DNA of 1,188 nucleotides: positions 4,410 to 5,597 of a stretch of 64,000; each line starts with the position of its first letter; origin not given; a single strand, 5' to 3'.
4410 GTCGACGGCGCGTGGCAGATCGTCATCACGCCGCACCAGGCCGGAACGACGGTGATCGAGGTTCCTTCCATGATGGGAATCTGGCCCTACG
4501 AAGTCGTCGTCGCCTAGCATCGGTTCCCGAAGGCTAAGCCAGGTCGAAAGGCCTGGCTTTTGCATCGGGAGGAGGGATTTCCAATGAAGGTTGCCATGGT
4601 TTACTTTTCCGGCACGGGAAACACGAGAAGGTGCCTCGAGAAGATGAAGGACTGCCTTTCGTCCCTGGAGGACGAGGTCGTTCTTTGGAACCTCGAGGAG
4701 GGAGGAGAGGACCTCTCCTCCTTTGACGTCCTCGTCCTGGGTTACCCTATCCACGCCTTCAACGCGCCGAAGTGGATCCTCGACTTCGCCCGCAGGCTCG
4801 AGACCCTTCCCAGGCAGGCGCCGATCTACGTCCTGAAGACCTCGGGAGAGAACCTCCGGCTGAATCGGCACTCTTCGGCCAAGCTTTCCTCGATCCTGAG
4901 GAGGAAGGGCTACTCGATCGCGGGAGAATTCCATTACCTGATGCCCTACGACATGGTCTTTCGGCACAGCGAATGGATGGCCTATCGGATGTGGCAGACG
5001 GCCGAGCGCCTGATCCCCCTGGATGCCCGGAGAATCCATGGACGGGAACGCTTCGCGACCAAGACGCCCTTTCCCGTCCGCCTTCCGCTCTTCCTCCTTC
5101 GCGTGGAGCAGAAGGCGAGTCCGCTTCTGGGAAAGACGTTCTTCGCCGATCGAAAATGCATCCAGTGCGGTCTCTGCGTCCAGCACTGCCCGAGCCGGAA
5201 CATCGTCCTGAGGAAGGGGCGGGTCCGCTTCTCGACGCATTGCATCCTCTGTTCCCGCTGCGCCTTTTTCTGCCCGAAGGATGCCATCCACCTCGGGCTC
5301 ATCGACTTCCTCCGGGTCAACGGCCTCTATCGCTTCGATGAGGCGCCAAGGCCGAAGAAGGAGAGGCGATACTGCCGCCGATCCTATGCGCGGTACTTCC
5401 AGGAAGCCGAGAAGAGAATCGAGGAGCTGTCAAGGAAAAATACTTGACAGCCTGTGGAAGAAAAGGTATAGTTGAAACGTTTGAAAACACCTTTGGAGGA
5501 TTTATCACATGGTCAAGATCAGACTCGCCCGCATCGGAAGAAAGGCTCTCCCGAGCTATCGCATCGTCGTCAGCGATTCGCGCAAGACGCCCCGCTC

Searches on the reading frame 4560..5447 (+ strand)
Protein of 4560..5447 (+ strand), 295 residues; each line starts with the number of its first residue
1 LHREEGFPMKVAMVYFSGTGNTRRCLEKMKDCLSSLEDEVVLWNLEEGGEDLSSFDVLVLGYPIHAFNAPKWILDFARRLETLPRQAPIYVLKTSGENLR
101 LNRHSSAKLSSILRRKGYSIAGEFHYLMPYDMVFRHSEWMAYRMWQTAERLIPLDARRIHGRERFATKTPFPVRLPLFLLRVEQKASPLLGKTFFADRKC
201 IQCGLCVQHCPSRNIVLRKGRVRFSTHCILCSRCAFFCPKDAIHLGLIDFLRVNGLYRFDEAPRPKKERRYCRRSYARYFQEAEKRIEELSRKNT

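Call 65: search_protein_families(library=pfam, proteins=[window:4560-5447:+], max_evalue=0.001)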
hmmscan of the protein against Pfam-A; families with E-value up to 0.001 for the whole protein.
window:4560-5447:+ (295 aa): 11 families
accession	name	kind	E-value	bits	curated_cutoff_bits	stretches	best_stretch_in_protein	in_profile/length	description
PF00037.32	Fer4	-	6.9e-10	38.8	21.1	2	199-213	7-21/24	4Fe-4S binding domain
PF13187.11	Fer4_9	-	9.6e-08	32.4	27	1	199-243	1-52/52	4Fe-4S dicluster domain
PF13237.11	Fer4_10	-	2.7e-07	30.9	25.5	1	197-239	6-53/53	4Fe-4S dicluster domain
PF12724.12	Flavodoxin_5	-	5.5e-07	30.4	27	1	13-95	2-84/145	Flavodoxin domain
PF12838.12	Fer4_7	-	2e-06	28.6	27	1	199-242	1-52/52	4Fe-4S dicluster domain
PF12797.12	Fer4_2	-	2e-06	27.8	24.5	1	194-212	4-22/22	4Fe-4S binding domain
PF13484.11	Fer4_16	-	2.9e-06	28.4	30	0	199-218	1-20/66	4Fe-4S double cluster binding domain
PF14697.11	Fer4_21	-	5.9e-06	26.8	35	1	197-245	5-59/59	4Fe-4S dicluster domain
PF13746.11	Fer4_18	-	4e-05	24.2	27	1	197-240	58-97/114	4Fe-4S dicluster domain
PF12837.12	Fer4_6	-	4.3e-05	23.7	25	0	199-212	8-21/24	4Fe-4S binding domain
PF12798.12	Fer4_3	-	0.00023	22.2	27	0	200-212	1-13/15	4Fe-4S binding domain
